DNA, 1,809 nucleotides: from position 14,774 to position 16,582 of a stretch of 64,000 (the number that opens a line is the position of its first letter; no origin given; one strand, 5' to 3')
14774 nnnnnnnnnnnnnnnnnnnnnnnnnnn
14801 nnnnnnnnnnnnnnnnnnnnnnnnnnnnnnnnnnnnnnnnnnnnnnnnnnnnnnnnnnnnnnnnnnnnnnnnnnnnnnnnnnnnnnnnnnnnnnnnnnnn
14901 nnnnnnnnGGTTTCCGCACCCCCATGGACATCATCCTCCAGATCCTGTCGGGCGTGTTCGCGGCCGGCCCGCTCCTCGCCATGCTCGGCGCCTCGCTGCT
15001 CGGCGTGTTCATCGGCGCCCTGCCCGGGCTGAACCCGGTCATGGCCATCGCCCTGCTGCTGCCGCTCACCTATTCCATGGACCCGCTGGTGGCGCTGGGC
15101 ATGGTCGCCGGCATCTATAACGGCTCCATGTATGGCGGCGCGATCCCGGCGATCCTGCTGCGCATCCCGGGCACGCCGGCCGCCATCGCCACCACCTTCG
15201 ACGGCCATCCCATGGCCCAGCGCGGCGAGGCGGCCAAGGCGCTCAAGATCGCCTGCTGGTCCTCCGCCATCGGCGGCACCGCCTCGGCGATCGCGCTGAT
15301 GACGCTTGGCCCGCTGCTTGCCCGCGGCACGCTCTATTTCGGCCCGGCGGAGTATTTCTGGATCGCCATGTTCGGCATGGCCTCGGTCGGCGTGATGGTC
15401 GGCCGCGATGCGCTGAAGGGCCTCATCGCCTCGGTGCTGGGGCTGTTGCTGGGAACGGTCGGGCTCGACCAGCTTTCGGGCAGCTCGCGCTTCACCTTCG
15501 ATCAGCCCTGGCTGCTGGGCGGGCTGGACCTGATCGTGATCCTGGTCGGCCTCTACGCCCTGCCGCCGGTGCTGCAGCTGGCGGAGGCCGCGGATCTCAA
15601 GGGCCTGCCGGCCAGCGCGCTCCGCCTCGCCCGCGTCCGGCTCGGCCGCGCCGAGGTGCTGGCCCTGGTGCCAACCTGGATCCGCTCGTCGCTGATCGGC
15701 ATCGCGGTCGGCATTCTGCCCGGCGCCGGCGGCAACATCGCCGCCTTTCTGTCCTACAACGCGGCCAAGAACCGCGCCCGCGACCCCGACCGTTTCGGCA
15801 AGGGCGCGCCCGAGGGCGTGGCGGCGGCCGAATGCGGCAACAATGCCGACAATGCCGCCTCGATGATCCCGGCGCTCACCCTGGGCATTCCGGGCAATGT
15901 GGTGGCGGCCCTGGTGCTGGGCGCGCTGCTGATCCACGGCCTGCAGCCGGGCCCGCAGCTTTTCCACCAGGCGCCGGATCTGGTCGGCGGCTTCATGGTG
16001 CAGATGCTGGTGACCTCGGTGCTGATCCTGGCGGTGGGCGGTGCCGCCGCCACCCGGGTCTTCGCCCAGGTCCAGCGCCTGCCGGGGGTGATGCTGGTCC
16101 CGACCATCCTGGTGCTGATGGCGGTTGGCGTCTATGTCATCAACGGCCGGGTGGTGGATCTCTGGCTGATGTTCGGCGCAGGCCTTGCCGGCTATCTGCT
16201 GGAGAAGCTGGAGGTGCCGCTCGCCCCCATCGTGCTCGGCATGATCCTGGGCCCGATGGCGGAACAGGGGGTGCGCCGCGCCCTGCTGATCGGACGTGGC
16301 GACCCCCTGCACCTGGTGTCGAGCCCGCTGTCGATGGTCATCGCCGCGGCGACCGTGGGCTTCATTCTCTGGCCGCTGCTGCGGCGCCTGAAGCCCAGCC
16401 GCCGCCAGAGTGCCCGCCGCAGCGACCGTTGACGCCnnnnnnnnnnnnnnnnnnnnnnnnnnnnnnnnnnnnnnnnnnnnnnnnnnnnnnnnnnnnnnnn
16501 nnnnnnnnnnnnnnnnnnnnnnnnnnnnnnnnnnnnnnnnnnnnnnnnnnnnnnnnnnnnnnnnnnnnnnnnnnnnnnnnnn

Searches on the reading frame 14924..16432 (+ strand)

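Call 46: search_protein_families(library=pfam, proteins=[window:14924-16432:+], max_evalue=0.00001)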
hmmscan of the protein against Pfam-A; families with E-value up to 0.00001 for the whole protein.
window:14924-16432:+ (502 aa): 1 family
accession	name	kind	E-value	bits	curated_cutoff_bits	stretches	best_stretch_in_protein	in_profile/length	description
PF01970.21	TctA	-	1.1e-144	482.7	28.9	1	17-438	1-423/423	Tripartite tricarboxylate transporter TctA family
